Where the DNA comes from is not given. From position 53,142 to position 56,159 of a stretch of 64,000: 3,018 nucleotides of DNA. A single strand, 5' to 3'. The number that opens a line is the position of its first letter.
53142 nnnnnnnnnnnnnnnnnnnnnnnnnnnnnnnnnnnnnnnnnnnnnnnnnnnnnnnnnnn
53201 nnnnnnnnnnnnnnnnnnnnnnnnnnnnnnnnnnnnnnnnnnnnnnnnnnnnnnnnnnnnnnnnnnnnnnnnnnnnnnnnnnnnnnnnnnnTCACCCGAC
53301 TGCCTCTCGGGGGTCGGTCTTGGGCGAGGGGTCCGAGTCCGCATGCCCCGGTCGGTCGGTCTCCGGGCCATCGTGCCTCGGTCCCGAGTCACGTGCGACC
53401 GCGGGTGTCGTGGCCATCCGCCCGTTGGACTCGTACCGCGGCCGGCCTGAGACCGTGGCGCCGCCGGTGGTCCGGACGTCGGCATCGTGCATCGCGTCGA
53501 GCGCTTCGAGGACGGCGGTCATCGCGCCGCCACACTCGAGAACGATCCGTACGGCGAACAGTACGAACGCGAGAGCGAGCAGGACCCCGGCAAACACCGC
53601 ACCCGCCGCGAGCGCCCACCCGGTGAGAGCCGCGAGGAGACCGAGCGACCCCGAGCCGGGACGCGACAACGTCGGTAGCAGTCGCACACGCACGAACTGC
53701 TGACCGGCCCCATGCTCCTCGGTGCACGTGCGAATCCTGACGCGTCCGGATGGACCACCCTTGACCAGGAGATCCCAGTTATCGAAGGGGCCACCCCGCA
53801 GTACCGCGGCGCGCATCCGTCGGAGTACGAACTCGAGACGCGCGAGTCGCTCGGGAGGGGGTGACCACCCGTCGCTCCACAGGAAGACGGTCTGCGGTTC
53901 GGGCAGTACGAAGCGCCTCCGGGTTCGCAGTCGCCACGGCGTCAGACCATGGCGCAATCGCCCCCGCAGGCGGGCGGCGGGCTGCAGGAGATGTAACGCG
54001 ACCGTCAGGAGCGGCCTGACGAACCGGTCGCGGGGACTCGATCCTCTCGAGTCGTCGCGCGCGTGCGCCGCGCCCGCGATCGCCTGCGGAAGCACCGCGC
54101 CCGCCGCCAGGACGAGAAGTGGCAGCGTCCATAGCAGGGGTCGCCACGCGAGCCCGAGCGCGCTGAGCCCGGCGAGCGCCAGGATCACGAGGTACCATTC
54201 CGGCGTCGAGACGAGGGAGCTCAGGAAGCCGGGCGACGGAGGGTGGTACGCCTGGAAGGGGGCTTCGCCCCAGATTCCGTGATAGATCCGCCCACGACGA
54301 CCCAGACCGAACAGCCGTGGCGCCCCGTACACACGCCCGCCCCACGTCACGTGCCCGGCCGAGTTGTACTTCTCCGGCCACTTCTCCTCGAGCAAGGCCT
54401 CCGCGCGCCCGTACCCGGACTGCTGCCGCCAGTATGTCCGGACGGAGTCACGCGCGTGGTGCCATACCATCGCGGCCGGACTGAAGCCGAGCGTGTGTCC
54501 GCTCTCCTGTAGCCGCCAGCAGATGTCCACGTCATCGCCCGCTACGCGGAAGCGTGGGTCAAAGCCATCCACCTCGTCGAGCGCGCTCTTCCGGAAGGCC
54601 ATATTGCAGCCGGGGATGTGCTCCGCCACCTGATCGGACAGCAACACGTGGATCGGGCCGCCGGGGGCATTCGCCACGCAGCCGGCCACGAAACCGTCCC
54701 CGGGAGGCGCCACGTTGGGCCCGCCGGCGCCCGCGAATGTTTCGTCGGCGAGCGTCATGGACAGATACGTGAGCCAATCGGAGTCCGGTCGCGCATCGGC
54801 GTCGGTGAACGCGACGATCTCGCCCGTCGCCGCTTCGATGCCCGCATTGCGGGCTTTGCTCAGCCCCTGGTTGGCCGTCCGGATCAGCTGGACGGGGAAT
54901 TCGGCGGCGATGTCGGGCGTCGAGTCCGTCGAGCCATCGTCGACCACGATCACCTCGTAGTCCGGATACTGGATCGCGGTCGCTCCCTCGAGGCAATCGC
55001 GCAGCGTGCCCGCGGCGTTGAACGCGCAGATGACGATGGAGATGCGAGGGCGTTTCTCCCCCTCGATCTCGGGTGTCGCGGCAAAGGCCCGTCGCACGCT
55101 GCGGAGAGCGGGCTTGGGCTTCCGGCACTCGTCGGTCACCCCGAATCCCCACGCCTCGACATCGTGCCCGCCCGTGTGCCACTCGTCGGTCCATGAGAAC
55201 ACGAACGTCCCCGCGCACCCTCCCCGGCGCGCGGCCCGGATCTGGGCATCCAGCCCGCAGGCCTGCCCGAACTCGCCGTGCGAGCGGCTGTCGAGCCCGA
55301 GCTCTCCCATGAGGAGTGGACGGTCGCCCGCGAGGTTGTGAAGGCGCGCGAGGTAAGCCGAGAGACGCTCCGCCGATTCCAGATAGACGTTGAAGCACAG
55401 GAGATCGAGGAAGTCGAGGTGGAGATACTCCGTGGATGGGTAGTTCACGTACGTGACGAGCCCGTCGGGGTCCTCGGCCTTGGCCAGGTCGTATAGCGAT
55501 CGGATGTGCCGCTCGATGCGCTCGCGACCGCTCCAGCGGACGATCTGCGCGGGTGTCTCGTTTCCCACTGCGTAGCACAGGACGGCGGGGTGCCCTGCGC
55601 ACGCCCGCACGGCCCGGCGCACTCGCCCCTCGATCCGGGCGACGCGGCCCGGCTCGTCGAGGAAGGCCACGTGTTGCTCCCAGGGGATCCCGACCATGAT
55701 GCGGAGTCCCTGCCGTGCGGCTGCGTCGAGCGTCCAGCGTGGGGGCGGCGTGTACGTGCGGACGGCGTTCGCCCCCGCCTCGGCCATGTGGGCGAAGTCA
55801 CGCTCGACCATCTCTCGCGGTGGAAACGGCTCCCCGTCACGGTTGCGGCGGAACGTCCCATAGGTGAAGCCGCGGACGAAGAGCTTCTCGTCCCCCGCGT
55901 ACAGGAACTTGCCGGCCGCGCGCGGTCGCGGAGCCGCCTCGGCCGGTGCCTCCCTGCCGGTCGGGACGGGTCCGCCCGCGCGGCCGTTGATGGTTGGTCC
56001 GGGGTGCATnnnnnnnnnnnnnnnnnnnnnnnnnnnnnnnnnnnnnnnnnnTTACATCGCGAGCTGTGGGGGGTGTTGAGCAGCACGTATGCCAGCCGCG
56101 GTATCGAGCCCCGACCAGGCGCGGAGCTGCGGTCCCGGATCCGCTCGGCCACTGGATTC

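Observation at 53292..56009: Operon leader is a GH-A hydrolase / GT2 / membrane-domain tri-fusion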

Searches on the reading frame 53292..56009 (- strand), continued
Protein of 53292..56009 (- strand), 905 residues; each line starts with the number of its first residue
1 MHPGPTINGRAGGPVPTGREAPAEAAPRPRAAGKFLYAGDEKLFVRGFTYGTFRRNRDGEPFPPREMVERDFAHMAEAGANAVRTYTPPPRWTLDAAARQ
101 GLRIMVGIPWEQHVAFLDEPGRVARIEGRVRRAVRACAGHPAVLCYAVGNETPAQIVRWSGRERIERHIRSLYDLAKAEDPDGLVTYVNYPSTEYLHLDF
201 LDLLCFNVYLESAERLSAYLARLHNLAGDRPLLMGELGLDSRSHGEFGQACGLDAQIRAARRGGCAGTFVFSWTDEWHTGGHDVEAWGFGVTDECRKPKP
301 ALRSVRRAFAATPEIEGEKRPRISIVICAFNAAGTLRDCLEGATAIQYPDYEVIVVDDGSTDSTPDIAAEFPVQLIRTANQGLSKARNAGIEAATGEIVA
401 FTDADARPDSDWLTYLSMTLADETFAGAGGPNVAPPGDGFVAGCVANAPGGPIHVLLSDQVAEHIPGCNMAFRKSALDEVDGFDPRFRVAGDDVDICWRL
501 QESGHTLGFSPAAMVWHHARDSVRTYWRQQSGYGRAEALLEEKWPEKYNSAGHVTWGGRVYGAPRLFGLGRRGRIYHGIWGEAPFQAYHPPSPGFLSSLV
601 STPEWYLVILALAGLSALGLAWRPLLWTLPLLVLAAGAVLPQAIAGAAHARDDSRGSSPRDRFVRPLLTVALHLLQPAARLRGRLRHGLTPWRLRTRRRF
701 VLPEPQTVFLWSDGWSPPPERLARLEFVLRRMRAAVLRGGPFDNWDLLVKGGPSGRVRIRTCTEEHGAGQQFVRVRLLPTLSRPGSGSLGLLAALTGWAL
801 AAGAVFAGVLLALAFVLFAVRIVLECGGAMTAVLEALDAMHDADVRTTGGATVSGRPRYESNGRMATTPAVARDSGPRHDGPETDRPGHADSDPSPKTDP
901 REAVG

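Call 37: search_protein_families(library=pfam, proteins=[L039:3154-4179:+, L013:15026-15643:+, L019:18669-19685:+, L009:14547-15530:+, L028:8283-9386:-, L011:15447-16529:+, L058:1665-2966:+, L026:8592-9959:+, L026:18418-19629:+], max_evalue=0.001)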
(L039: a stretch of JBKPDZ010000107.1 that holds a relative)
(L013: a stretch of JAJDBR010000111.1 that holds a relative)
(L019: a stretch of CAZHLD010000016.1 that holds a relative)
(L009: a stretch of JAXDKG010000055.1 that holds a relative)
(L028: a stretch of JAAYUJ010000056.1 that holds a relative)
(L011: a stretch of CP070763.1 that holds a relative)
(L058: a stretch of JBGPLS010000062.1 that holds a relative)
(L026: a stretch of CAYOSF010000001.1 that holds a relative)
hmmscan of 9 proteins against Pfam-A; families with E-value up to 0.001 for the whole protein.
L039:3154-4179:+ (341 aa): 9 families
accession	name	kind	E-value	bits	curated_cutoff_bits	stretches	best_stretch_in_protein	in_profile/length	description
PF01370.27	Epimerase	-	1.3e-60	205.2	20.9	1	4-241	2-240/240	NAD dependent epimerase/dehydratase family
PF16363.11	GDP_Man_Dehyd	-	7.1e-47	160.9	27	1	4-304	1-332/332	GDP-mannose 4,6 dehydratase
PF01073.25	3Beta_HSD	-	1.4e-23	83.8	22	1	4-228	1-231/280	3-beta hydroxysteroid dehydrogenase/isomerase family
PF02719.21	Polysacc_synt_2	-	1.9e-18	67.1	20.2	1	4-264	2-252/293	Polysaccharide biosynthesis protein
PF07993.18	NAD_binding_4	-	8.5e-13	48.5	20.1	1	61-221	82-257/258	Male sterility protein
PF04321.23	RmlD_sub_bind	-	1.9e-10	40.7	27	1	1-176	1-155/287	RmlD substrate binding domain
PF13460.12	NAD_binding_10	-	2.7e-10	40.8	27.2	1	7-166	1-140/184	NAD(P)H-binding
PF05368.20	NmrA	-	0.00012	22.2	27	1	4-120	6-109/298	NmrA-like family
PF08659.16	KR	-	0.00073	19.9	22.6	0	3-60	3-57/180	KR domain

L013:15026-15643:+ (205 aa): 1 family
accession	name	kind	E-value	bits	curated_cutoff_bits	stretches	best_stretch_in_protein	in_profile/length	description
PF00132.30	Hexapep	-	1.4e-08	34.5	27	1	138-170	2-34/36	Bacterial transferase hexapeptide (six repeats)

L019:18669-19685:+ (338 aa): 2 families
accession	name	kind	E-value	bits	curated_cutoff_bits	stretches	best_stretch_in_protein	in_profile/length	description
PF01636.29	APH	-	1.3e-11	45.2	23.2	1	75-253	46-210/239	Phosphotransferase enzyme family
PF02958.26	EcKL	-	0.00079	19.3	22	0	201-259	204-267/294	Ecdysteroid kinase-like family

L009:14547-15530:+ (327 aa): 0 families

L028:8283-9386:- (367 aa): 4 families
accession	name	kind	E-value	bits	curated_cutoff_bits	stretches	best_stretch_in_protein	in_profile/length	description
PF00005.33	ABC_tran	-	1.3e-28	100.7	25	1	67-226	2-137/137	ABC transporter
PF08352.17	oligo_HPY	-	2.1e-19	70.1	27.1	1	277-343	1-65/65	Oligopeptide/dipeptide transporter, C-terminal region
PF13304.12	AAA_21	-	6.4e-06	26.9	27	1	195-261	235-303/304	AAA domain, putative AbiEii toxin, Type IV TA system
PF02463.25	SMC_N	-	0.00039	20.4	40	0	77-272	25-212/220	RecF/RecN/SMC N terminal domain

L011:15447-16529:+ (360 aa): 4 families
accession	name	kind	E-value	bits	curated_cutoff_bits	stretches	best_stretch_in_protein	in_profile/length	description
PF01636.29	APH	-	5.7e-19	69.3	23.2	1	61-278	22-225/239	Phosphotransferase enzyme family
PF02958.26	EcKL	-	3.8e-07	30.2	22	1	163-264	166-261/294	Ecdysteroid kinase-like family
PF07914.17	DUF1679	-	3e-06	26.8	24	1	127-264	172-314/414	Uncharacterized oxidoreductase dhs-27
PF19974.5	TCAD9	-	0.00014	21.6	40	1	205-263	293-337/429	Ternary complex associated domain 9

L058:1665-2966:+ (433 aa): 6 families
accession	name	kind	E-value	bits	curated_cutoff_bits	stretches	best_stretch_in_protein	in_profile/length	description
PF00534.26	Glycos_transf_1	-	6.7e-37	127.1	26.4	1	238-400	11-171/172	Glycosyl transferases group 1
PF13692.12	Glyco_trans_1_4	-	7.2e-35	120.8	27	1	242-387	1-142/142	Glycosyl transferases group 1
PF13439.12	Glyco_transf_4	-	1e-13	52.1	28.5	1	49-229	2-168/170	Glycosyltransferase Family 4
PF20706.3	GT4-conflict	-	1.4e-13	51.1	26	1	219-363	173-323/385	Family 4 Glycosyltransferase in conflict systems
PF13579.12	Glyco_trans_4_4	-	2.8e-12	47.7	29.7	1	49-216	1-149/158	Glycosyl transferase 4-like domain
PF13524.12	Glyco_trans_1_2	-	5.1e-09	36.7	25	1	269-415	10-142/144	Glycosyl transferase-like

L026:8592-9959:+ (455 aa): 10 families
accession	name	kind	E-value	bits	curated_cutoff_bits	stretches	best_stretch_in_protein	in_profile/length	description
PF03721.20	UDPG_MGDP_dh_N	-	2.2e-53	181.1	27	1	3-180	2-185/187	UDP-glucose/GDP-mannose dehydrogenase family, NAD binding domain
PF00984.24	UDPG_MGDP_dh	-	2.4e-34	117.8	25.4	1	196-288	1-93/94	UDP-glucose/GDP-mannose dehydrogenase family, central domain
PF03720.21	UDPG_MGDP_dh_C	-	2.3e-31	108.6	30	1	311-411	1-102/103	UDP-glucose/GDP-mannose dehydrogenase family, UDP binding domain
PF13450.12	NAD_binding_8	-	4.9e-05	24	21.9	1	6-35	1-30/68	NAD(P)-binding Rossmann-like domain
PF00070.33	Pyr_redox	-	5.4e-05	24.1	22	1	3-36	1-34/82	Pyridine nucleotide-disulphide oxidoreductase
PF07992.20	Pyr_redox_2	-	9.6e-05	22.4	26.1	1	3-37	144-178/291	Pyridine nucleotide-disulphide oxidoreductase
PF01266.30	DAO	-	0.00011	22.3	27.9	1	3-33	1-31/353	FAD dependent oxidoreductase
PF01262.27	AlaDh_PNT_C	-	0.00015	21.7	23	1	3-42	30-69/214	Alanine dehydrogenase/PNT, C-terminal domain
PF03807.23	F420_oxidored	-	0.00026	22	21.6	0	3-85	1-67/94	NADP oxidoreductase coenzyme F420-dependent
PF02558.23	ApbA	-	0.00053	20.1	22.2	1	4-54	1-49/150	Ketopantoate reductase PanE/ApbA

L026:18418-19629:+ (403 aa): 1 family
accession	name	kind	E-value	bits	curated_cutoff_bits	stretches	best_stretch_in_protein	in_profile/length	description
PF13524.12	Glyco_trans_1_2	-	3.2e-05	24.4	25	1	281-393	24-130/144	Glycosyl transferase-like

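Call 69: search_protein_families(library=pfam, proteins=[L003:13568-14530:+, L003:14511-16775:+, L055:12741-13730:+, L055:13880-14863:+, L027:13435-16437:+, L027:16542-17945:+, L006:6567-9272:+, L006:9342-10751:+, L009:17948-19834:+, L034:13300-15708:+], max_evalue=0.0001)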
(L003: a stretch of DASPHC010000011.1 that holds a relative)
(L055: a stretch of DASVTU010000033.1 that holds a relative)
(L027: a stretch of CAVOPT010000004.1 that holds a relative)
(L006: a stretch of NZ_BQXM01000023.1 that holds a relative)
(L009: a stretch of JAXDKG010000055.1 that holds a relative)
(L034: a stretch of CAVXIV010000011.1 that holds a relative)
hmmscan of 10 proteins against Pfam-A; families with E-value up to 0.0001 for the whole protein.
L003:13568-14530:+ (320 aa): 0 families

L003:14511-16775:+ (754 aa): 1 family
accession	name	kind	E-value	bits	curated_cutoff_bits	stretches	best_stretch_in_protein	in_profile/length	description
PF13524.12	Glyco_trans_1_2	-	2.1e-05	24.9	25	1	646-737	39-128/144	Glycosyl transferase-like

L055:12741-13730:+ (329 aa): 0 families

L055:13880-14863:+ (327 aa): 0 families

L027:13435-16437:+ (1000 aa): 4 families
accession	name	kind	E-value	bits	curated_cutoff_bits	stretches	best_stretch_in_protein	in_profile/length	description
PF00676.26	E1_dh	-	2.4e-48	165.1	22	1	276-590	9-296/300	Dehydrogenase E1 component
PF02779.29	Transket_pyr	-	1.6e-47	161.9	27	1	658-851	2-173/174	Transketolase, pyrimidine binding domain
PF16870.10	OxoGdeHyase_C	-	1.1e-45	155.5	27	1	857-994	2-151/151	2-oxoglutarate dehydrogenase C-terminal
PF16078.10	2-oxogl_dehyd_N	-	3.8e-08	33.2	27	1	100-131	7-38/41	2-oxoglutarate dehydrogenase N-terminus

L027:16542-17945:+ (467 aa): 3 families
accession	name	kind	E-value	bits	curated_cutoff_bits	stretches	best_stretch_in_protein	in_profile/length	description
PF00198.28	2-oxoacid_dh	-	6.1e-81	271.7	23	1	237-465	3-232/232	2-oxoacid dehydrogenases acyltransferase (catalytic domain)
PF00364.28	Biotin_lipoyl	-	9.3e-18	64.3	22.1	1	38-109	2-73/73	Biotin-requiring enzyme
PF02817.22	E3_binding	-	2.7e-11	43.9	23.7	1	158-191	3-36/36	e3 binding domain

L006:6567-9272:+ (901 aa): 4 families
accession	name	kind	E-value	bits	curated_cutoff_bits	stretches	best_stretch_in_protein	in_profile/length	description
PF00676.26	E1_dh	-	4.2e-50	170.8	22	1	181-488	7-287/300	Dehydrogenase E1 component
PF02779.29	Transket_pyr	-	3e-49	167.4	27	1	564-757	2-173/174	Transketolase, pyrimidine binding domain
PF16870.10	OxoGdeHyase_C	-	1.2e-42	145.7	27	1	762-900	1-151/151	2-oxoglutarate dehydrogenase C-terminal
PF16078.10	2-oxogl_dehyd_N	-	1.1e-07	31.7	27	1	8-38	8-38/41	2-oxoglutarate dehydrogenase N-terminus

L006:9342-10751:+ (469 aa): 3 families
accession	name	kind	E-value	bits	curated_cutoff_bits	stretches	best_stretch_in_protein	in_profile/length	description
PF00198.28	2-oxoacid_dh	-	1.2e-80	270.8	23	1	238-467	2-232/232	2-oxoacid dehydrogenases acyltransferase (catalytic domain)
PF00364.28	Biotin_lipoyl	-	8.6e-17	61.2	22.1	1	28-98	2-72/73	Biotin-requiring enzyme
PF02817.22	E3_binding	-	3.2e-13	50.1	23.7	1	160-191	5-36/36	e3 binding domain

L009:17948-19834:+ (628 aa): 2 families
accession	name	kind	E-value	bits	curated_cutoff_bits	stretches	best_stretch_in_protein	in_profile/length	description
PF00132.30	Hexapep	-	1.1e-09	38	27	1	575-608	2-35/36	Bacterial transferase hexapeptide (six repeats)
PF14602.12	Hexapep_2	-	6.7e-06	26.2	27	1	574-607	1-32/34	Hexapeptide repeat of succinyl-transferase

L034:13300-15708:+ (802 aa): 0 families

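Call 77: list_cluster_members(proteins=[P0001, P0002])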
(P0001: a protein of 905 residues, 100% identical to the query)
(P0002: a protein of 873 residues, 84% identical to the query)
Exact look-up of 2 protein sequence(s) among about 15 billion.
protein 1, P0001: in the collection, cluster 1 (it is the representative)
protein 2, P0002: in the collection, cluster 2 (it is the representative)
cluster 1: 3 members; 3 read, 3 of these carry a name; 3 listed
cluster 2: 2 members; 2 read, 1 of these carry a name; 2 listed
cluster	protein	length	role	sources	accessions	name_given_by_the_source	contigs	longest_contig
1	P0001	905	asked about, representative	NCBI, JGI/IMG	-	GT2 family glycosyltransferase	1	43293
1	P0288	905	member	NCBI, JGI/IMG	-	GT2 family glycosyltransferase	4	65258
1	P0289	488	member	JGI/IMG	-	hypothetical protein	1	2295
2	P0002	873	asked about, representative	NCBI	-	-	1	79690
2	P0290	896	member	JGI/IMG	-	GT2 family glycosyltransferase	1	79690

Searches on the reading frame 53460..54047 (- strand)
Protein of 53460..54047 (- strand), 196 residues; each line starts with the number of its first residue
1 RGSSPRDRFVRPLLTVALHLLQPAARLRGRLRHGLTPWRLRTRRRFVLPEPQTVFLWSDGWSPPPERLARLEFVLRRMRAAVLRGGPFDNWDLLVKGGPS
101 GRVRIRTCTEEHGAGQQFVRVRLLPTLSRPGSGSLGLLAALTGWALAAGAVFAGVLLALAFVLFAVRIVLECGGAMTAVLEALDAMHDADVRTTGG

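Call 63: find_homologous_proteins(query=window:53460-54047:-, max_evalue=0.001)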
Query window:53460-54047:- (196 aa): 17 proteins with E <= 0.001 among 8000 candidates.
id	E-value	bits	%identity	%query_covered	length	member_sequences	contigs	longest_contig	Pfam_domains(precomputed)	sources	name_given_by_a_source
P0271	1.1e-34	138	47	93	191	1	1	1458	-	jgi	jgi:hypothetical protein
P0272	9.3e-34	135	46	94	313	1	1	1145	-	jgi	jgi:O-antigen biosynthesis protein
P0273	9.7e-33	131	48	89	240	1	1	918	-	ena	-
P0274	2.7e-28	117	41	92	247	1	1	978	-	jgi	jgi:hypothetical protein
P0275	4.1e-28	116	47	64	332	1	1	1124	-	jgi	jgi:hypothetical protein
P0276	1.3e-27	115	50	59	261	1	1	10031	-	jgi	jgi:hypothetical protein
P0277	8.8e-27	112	46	62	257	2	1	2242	-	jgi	jgi:hypothetical protein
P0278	1.0e-25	109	43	79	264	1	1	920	-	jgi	jgi:hypothetical protein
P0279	1.1e-25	108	45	65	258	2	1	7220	-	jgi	jgi:hypothetical protein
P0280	1.2e-25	108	42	77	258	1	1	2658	-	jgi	jgi:hypothetical protein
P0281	6.9e-24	103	46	62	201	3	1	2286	-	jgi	jgi:hypothetical protein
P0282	1.9e-23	101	38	94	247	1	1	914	-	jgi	jgi:membrane protein implicated in regulation of membrane protease activity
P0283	4.8e-22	97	40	100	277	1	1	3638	-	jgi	jgi:hypothetical protein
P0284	7.3e-22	96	43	61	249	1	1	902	-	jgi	jgi:hypothetical protein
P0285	2.1e-21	94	44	62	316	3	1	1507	-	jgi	-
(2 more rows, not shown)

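Call 64: find_encoding_contigs(protein=P0276, flank=6000, max_places=2)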
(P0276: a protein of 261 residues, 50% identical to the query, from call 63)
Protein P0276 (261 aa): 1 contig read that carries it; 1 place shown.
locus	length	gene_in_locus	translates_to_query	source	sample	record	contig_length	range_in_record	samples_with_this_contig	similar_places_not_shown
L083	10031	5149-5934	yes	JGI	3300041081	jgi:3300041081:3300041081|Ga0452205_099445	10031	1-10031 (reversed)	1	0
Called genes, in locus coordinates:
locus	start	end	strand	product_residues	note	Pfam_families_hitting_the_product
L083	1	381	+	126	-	?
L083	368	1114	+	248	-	PF00005:ABC_tran, PF02463:SMC_N (faint), PF13191:AAA_16 (weak), PF13304:AAA_21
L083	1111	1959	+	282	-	PF00950:ABC-3, PF01032:FecCD (faint)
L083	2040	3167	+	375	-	PF07238:PilZ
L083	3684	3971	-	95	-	-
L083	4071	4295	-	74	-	-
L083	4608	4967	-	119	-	-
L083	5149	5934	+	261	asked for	-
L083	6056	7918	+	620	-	PF00664:ABC_membrane, PF00005:ABC_tran, PF13304:AAA_21 (faint)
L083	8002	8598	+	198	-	PF00903:Glyoxalase, PF13669:Glyoxalase_4 (weak)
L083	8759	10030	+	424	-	?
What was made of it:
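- Tried and rejected: One apparent stand-alone C-module, L083, lies next to an ABC gene and is probably a broken copy (call 64).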
